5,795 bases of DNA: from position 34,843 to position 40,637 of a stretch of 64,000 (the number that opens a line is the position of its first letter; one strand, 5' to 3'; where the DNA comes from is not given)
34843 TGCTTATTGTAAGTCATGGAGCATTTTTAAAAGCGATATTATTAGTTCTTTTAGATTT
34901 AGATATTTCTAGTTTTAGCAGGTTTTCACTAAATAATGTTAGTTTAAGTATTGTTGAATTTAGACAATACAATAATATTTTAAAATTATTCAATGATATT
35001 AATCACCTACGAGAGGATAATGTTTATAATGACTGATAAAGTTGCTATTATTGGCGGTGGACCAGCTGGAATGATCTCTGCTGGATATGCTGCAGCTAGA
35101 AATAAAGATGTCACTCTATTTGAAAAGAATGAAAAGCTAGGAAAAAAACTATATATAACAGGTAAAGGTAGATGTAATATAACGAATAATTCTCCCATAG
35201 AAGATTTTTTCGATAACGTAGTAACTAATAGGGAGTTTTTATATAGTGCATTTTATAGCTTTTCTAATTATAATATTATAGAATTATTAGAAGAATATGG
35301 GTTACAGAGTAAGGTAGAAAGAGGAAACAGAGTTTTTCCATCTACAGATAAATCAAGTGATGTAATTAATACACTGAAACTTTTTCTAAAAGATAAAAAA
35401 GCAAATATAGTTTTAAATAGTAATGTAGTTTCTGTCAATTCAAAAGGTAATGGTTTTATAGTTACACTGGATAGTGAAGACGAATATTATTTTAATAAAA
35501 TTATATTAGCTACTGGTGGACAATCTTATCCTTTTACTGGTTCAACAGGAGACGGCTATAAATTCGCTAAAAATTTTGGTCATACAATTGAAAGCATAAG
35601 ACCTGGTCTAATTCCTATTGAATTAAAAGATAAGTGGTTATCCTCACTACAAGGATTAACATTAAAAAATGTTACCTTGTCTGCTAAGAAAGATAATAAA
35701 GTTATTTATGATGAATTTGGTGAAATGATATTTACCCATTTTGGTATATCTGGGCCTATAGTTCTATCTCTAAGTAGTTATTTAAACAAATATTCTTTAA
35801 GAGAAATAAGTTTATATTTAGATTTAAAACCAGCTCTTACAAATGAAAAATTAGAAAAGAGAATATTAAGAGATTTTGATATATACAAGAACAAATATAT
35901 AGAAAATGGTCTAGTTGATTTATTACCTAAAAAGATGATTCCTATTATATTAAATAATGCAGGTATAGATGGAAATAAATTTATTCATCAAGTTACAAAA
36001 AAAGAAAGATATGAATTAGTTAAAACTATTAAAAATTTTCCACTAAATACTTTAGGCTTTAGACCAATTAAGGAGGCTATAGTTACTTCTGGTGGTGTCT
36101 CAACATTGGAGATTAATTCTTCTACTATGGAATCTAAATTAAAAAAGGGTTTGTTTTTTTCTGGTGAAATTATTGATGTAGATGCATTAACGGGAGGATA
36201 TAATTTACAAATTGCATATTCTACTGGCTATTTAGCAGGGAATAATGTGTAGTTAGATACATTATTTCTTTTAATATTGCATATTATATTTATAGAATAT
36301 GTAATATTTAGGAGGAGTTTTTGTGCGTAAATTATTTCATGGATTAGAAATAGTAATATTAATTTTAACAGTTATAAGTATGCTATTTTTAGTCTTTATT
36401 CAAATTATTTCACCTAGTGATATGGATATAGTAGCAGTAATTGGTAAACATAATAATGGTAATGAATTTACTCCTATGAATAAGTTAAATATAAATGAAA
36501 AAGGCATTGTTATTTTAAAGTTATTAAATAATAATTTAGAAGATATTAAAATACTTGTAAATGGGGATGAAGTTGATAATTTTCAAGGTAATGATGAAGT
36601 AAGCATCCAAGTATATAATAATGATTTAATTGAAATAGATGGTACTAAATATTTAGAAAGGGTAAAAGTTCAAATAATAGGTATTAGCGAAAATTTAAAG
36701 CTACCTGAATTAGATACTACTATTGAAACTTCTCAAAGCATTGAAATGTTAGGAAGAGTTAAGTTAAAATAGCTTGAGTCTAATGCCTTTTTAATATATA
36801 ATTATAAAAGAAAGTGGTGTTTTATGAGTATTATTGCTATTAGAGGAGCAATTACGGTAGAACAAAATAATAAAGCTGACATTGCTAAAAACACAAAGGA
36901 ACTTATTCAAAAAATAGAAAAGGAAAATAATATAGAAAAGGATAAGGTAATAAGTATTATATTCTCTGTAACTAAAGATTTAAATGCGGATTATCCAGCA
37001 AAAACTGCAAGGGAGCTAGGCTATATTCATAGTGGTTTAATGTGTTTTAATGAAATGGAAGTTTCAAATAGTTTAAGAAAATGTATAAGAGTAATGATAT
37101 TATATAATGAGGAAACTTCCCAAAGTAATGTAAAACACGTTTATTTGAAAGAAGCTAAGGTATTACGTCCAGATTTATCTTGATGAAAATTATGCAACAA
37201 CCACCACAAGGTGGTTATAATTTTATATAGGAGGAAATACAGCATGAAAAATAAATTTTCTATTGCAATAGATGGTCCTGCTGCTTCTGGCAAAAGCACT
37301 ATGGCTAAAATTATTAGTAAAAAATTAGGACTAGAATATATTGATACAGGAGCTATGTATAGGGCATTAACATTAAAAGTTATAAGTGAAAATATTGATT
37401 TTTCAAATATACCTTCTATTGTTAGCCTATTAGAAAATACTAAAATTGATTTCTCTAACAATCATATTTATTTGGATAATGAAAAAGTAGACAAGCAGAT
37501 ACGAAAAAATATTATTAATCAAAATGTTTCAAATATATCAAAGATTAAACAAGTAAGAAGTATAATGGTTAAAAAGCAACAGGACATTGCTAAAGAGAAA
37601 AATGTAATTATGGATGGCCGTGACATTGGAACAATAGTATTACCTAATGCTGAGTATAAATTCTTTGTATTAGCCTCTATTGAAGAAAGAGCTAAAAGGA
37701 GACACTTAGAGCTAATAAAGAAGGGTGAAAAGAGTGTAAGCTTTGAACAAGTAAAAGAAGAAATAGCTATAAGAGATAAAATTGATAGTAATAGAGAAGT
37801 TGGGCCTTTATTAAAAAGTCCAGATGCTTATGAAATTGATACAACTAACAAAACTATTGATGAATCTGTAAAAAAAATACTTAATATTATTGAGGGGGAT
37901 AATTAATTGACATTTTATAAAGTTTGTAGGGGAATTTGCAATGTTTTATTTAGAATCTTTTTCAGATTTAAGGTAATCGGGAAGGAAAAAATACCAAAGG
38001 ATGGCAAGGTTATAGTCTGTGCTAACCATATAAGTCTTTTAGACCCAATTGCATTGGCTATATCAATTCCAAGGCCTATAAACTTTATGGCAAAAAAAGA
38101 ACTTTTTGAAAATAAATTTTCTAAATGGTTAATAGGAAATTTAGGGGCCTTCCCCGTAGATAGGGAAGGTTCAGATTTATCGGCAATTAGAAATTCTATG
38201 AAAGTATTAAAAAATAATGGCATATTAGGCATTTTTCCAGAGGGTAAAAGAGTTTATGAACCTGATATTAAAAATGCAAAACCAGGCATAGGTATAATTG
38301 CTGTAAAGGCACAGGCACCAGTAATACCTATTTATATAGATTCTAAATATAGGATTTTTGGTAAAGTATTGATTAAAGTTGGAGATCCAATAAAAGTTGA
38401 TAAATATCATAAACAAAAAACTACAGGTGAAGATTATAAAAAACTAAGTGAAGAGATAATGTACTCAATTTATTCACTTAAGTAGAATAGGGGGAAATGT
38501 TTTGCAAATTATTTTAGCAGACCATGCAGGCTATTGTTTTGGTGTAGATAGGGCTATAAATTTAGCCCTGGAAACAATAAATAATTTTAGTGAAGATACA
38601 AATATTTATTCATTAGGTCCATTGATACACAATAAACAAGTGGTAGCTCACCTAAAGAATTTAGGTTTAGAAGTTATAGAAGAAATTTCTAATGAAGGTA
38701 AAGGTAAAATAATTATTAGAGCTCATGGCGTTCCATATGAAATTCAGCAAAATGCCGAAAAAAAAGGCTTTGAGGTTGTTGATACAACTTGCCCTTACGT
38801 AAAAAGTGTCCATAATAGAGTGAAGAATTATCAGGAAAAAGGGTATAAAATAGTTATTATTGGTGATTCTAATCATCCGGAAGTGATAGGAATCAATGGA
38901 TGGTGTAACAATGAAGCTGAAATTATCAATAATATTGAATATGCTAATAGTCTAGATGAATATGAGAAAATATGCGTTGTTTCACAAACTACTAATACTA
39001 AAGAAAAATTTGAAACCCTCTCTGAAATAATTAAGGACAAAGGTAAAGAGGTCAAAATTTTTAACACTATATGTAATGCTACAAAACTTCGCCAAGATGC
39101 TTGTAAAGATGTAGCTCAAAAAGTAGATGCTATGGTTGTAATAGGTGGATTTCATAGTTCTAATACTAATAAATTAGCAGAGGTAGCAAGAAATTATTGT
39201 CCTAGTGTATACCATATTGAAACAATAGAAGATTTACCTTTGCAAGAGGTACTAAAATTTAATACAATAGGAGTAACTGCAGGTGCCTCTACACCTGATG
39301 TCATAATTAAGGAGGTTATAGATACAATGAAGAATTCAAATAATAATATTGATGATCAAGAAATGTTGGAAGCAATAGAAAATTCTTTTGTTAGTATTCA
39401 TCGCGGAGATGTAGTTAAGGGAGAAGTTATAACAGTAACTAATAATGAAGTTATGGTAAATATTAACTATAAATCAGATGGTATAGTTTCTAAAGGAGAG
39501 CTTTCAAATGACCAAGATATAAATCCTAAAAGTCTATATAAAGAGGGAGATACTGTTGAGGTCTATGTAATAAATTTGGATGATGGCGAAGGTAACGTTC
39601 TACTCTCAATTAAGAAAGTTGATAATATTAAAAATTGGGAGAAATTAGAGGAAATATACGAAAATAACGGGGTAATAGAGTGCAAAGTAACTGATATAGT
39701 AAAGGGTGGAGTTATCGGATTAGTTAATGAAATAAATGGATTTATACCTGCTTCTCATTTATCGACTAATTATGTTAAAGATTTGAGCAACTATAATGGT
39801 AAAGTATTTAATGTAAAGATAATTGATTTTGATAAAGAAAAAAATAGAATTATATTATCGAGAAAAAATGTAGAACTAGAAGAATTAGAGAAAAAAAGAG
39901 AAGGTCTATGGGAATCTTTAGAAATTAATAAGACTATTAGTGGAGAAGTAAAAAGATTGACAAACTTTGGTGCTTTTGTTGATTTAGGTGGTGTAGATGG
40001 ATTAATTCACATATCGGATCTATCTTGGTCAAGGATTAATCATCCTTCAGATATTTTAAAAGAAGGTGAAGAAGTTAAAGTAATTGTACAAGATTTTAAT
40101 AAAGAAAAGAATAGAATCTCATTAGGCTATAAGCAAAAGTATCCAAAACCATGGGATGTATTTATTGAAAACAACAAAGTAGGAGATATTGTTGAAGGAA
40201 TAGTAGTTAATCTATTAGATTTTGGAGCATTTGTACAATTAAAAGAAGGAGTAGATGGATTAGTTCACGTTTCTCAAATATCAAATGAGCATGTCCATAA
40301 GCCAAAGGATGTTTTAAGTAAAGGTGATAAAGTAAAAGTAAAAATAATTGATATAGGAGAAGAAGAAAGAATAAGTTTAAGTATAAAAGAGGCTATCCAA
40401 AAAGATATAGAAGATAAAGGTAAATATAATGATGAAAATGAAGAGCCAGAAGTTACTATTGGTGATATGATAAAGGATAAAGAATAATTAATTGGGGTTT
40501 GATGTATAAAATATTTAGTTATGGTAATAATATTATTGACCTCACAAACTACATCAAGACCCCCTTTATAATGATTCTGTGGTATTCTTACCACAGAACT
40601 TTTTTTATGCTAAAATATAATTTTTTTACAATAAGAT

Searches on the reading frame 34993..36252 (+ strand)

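Call 62: search_protein_families(library=pfam, proteins=[window:34993-36252:+], max_evalue=0.00001)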
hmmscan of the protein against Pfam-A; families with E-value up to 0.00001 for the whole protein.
window:34993-36252:+ (419 aa): 8 families
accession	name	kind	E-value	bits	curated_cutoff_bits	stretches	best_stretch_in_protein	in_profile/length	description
PF03486.20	HI0933_like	-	6e-84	281.7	50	1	16-417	2-243/244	HI0933-like protein Rossmann domain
PF22780.1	HI0933_like_1st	-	1.7e-39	135.8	27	1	203-364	1-165/165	HI0933-like protein barrel and H2TH domain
PF07992.20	Pyr_redox_2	-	4.8e-10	39.8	26.1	1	16-193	2-121/291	Pyridine nucleotide-disulphide oxidoreductase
PF01266.30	DAO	-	6.8e-08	32.8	27.9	0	16-50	1-35/353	FAD dependent oxidoreductase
PF13738.12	Pyr_redox_3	-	7.8e-08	32.4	30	0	128-180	87-138/305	Pyridine nucleotide-disulphide oxidoreductase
PF00070.33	Pyr_redox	-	1.1e-07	32.7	22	0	16-51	1-36/82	Pyridine nucleotide-disulphide oxidoreductase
PF13454.12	NAD_binding_9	-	1.3e-06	28.9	21.8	0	18-65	1-52/155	FAD-NAD(P)-binding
PF13450.12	NAD_binding_8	-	3.5e-06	27.6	21.9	1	19-50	1-32/68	NAD(P)-binding Rossmann-like domain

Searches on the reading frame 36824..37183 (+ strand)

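Call 43: search_protein_families(library=pfam, proteins=[window:36824-37183:+], max_evalue=0.01)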
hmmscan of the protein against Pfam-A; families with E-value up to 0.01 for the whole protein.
window:36824-37183:+ (119 aa): 1 family
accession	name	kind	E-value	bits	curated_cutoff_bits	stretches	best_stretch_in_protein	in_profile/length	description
PF07736.16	CM_1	-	5.4e-45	153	27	1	4-118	2-116/116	Chorismate mutase type I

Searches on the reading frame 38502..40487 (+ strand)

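Call 43: search_protein_families(library=pfam, proteins=[window:38502-40487:+], max_evalue=0.01)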
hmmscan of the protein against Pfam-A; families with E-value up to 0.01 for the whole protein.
window:38502-40487:+ (661 aa): 7 families
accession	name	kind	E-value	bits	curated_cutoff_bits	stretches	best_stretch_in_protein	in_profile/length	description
PF02401.23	LYTB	-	1.2e-97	326.8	24.5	1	3-277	1-267/267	LytB protein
PF00575.29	S1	-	1.5e-65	218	22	4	474-544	3-74/74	S1 RNA binding domain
PF23459.1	S1_RRP5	-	1.2e-20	74.2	27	3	561-618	4-61/72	RRP5 S1 domain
PF21710.3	Spt6_S1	-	2e-07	31.6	27.5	1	298-372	13-88/91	Spt6, S1/OB domain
PF24685.1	OB_RRP5_4th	-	2.4e-06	27.9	31.5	0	559-619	7-72/92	RRP5 OB-fold domain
PF13509.12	S1_2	-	0.00021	21.8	21.8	0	560-597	1-38/61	S1 domain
PF01330.27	RuvA_N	-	0.0038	17.7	23.6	0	479-531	5-50/61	RuvA N terminal domain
